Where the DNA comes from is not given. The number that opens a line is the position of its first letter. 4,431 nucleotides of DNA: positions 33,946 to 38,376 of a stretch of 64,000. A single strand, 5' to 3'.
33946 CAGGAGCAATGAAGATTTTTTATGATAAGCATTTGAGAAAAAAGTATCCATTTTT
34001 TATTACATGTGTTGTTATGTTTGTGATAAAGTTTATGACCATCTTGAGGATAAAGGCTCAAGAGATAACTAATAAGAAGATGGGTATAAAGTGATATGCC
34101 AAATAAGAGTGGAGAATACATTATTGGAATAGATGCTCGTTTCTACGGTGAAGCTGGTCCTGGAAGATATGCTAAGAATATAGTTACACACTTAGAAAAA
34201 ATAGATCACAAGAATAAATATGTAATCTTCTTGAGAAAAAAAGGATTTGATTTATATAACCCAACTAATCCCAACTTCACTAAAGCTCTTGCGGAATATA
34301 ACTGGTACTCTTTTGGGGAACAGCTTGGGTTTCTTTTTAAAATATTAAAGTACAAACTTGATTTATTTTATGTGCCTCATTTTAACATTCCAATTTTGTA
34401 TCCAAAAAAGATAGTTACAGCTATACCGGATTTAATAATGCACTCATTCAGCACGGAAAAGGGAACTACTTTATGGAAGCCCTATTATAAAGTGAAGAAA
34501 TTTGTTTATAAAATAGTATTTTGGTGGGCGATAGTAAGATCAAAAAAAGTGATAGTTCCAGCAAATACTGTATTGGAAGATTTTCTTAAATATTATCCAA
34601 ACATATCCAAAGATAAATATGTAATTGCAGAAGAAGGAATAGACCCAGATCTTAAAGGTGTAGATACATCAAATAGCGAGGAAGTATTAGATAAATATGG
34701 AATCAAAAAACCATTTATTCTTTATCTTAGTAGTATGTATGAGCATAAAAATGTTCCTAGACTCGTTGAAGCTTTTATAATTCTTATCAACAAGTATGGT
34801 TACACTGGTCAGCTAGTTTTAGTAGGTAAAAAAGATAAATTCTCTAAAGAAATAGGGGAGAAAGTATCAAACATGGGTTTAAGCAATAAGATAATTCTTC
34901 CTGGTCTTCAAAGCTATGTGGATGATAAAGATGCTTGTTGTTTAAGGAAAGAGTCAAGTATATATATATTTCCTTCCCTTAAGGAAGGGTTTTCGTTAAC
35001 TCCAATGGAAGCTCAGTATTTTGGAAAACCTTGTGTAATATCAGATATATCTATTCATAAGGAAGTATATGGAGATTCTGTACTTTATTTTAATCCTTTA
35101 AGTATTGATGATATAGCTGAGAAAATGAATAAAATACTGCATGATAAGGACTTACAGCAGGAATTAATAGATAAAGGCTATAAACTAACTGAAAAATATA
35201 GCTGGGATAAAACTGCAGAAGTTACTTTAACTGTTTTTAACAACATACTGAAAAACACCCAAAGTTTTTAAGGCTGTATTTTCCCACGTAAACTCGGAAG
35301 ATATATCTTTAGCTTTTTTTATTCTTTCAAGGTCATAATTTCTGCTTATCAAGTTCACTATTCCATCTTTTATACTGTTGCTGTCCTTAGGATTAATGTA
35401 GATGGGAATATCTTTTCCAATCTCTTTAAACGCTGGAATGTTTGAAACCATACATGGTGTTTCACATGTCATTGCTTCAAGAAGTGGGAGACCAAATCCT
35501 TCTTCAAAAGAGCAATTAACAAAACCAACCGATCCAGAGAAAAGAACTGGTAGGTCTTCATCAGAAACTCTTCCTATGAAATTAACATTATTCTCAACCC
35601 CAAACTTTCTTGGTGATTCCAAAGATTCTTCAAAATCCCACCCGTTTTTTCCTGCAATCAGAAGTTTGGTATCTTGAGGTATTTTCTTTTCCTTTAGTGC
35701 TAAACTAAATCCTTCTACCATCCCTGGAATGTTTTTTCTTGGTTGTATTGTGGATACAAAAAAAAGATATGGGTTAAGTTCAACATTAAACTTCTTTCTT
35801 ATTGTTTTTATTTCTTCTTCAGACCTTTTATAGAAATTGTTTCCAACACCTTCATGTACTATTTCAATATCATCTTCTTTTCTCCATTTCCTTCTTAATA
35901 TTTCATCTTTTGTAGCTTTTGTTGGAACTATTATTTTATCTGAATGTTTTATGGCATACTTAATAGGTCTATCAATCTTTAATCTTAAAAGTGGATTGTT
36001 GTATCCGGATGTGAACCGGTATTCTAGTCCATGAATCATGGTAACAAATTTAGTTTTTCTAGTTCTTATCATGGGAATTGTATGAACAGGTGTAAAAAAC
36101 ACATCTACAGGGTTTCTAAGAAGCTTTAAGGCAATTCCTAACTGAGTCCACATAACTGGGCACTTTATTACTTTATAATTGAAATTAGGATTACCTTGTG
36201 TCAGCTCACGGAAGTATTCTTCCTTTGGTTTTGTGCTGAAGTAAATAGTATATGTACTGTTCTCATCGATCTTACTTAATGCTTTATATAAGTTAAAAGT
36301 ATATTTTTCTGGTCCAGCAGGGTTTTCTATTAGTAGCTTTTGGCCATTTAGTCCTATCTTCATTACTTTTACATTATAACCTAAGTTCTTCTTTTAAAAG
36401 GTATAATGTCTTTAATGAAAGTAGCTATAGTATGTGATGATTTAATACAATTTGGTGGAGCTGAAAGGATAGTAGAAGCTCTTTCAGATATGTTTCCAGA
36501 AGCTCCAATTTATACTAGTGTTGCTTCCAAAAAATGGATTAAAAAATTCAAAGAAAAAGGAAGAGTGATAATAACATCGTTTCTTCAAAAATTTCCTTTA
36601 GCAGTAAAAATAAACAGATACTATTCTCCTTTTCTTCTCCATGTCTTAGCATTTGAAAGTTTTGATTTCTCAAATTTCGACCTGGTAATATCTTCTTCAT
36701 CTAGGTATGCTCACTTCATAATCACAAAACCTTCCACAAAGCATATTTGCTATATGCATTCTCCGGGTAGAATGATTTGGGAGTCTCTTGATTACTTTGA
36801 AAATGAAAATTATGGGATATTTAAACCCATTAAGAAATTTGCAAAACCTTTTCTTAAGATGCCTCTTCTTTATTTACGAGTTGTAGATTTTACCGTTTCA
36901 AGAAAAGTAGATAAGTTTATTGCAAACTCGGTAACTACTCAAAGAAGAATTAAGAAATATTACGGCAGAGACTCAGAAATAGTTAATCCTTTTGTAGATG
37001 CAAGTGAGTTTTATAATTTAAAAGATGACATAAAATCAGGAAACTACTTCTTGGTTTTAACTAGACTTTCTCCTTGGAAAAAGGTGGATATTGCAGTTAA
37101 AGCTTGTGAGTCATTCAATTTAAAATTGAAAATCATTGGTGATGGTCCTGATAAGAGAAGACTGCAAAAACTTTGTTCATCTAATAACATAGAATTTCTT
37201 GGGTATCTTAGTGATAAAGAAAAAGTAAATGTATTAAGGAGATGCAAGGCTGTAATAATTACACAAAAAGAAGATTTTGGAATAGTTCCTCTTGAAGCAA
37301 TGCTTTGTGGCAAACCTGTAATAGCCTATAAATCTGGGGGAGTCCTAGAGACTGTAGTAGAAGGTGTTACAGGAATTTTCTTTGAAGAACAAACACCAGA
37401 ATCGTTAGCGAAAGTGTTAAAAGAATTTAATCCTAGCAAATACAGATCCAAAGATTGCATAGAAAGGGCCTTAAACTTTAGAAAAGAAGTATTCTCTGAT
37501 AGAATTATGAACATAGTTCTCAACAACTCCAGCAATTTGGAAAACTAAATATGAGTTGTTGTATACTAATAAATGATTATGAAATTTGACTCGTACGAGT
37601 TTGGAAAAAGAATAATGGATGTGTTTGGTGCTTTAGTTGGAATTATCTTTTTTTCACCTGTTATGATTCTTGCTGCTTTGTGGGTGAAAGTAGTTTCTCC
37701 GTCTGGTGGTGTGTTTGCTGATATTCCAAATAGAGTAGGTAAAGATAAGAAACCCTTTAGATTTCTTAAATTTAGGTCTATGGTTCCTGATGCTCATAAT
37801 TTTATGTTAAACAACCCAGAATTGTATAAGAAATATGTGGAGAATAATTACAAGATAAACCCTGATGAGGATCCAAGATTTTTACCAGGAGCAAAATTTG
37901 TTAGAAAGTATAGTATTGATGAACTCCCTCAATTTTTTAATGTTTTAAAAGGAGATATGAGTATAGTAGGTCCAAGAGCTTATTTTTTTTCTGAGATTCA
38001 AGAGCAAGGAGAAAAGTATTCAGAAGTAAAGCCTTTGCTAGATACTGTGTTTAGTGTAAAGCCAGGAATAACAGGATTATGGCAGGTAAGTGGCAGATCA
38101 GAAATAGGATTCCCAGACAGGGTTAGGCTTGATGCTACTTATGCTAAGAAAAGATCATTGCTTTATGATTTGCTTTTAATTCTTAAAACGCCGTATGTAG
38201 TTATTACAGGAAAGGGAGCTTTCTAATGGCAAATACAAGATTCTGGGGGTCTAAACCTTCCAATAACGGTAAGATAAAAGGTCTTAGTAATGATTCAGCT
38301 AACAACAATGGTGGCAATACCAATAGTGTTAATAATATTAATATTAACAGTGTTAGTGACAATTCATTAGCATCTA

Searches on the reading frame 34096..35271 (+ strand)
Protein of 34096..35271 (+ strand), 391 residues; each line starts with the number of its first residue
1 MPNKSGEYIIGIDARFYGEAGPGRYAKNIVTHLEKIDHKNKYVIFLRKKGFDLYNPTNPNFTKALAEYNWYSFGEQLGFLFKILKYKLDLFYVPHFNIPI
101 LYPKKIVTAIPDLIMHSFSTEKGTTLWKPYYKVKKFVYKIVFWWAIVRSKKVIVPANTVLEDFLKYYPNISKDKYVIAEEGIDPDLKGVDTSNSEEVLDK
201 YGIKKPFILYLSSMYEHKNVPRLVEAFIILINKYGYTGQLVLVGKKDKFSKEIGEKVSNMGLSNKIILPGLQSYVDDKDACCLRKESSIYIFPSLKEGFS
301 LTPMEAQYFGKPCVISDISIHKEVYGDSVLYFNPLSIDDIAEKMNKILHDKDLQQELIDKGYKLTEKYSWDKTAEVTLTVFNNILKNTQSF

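Call 4: search_protein_families(library=pfam, proteins=[window:34096-35271:+], max_evalue=0.01)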
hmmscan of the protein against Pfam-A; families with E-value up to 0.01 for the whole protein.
window:34096-35271:+ (391 aa): 4 families
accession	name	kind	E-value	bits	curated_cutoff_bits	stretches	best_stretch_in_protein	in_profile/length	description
PF00534.26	Glycos_transf_1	-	4.8e-26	91.8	26.4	1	200-363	8-171/172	Glycosyl transferases group 1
PF13692.12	Glyco_trans_1_4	-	5.2e-19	69.4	27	1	206-350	2-142/142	Glycosyl transferases group 1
PF20706.3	GT4-conflict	-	1.2e-05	24.9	26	1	203-319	195-314/385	Family 4 Glycosyltransferase in conflict systems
PF13439.12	Glyco_transf_4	-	0.00063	20.3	28.5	1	21-185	3-169/170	Glycosyltransferase Family 4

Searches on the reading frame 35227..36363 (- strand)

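Call 12: search_protein_families(library=pfam, proteins=[window:35227-36363:-], max_evalue=0.001)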
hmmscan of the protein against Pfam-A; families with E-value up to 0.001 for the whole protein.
window:35227-36363:- (378 aa): 3 families
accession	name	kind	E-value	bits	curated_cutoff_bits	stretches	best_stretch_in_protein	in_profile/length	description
PF00534.26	Glycos_transf_1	-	1.5e-24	86.9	26.4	1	186-351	3-168/172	Glycosyl transferases group 1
PF13692.12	Glyco_trans_1_4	-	1.3e-19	71.3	27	1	198-340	2-141/142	Glycosyl transferases group 1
PF13439.12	Glyco_transf_4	-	1.2e-10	42.1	28.5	1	17-173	3-166/170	Glycosyltransferase Family 4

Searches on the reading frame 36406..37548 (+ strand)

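Call 12: search_protein_families(library=pfam, proteins=[window:36406-37548:+], max_evalue=0.001)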
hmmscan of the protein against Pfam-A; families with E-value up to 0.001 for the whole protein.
window:36406-37548:+ (380 aa): 4 families
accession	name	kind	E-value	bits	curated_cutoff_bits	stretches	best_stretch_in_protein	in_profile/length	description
PF00534.26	Glycos_transf_1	-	8.4e-32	110.5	26.4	1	211-355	14-169/172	Glycosyl transferases group 1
PF13692.12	Glyco_trans_1_4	-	6.7e-22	78.7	27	1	214-338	3-136/142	Glycosyl transferases group 1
PF13439.12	Glyco_transf_4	-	2.6e-08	34.5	28.5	1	16-200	1-169/170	Glycosyltransferase Family 4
PF20706.3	GT4-conflict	-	8.3e-07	28.7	26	1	212-321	197-324/385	Family 4 Glycosyltransferase in conflict systems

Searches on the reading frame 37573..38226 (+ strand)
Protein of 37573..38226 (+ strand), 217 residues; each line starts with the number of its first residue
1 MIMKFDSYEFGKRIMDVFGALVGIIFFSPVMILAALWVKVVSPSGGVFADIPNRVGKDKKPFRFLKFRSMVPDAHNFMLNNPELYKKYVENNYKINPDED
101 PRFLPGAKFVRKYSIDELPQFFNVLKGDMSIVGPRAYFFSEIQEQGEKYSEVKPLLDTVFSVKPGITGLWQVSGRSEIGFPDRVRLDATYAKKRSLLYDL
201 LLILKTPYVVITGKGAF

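Call 12: search_protein_families(library=pfam, proteins=[window:37573-38226:+], max_evalue=0.001)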
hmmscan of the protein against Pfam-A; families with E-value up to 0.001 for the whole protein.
window:37573-38226:+ (217 aa): 1 family
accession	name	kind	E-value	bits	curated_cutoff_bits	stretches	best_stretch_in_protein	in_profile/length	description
PF02397.22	Bac_transf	-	2.1e-53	180.9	27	1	12-211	1-178/179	Bacterial sugar transferase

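Call 56: search_protein_families(library=ncbifam, proteins=[window:37573-38223:+], max_evalue=0.01)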
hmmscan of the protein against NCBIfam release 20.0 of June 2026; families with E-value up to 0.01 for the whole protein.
window:37573-38223:+ (217 aa): 10 families
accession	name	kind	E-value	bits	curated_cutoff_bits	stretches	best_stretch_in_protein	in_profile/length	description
TIGR03025.1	EPS_sugtrans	subfamily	4.5e-65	220.6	295.55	1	9-216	255-444/445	exopolysaccharide biosynthesis polyprenyl glycosylphosphotransferase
TIGR03022.1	WbaP_sugtrans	subfamily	7.8e-57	193.5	403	1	11-217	258-456/456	undecaprenyl-phosphate galactose phosphotransferase WbaP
NF052601.1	undeca_RfbP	equivalog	1.5e-56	191.4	330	1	7-214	40-239/244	undecaprenyl-phosphate galactose phosphotransferase family protein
TIGR03023.1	WcaJ_sugtrans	equivalog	3.3e-48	165.1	410.75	1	9-217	260-453/453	undecaprenyl-phosphate glucose phosphotransferase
NF041877.1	EPS_EpsZ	equivalog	2.5e-45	155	800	1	12-216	266-458/459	exopolysaccharide biosynthesis polyisoprenyl-phosphate hexose-1-phosphate transferase EpsZ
NF011751.0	PRK15204.1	equivalog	9.6e-39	133.3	907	1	7-217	275-476/476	undecaprenyl-phosphate galactose phosphotransferase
TIGR03013.1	EpsB_2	subfamily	7.1e-38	130.8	393.35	1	10-216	253-442/443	TIGR03013 family XrtA/PEP-CTERM system glycosyltransferase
NF007518.0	PRK10124.1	equivalog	1e-26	93.7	684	1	12-216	274-463/464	undecaprenyl-phosphate glucose phosphotransferase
NF050817.1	PolSacchBiosHfsE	equivalog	9e-23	80.7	750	1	12-206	272-455/467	polysaccharide biosynthesis protein HfsE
NF045514.1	glycotran_HepC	equivalog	3.1e-19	69.1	140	1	9-138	114-213/220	heterocyst development glycosyltransferase HepC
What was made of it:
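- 37573..38226 (+): Small Bac_transf phosphoglycosyl transferase (WbaP C-terminal type), which initiates the polyprenyl-PP-linked glycan. calls 12, 56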
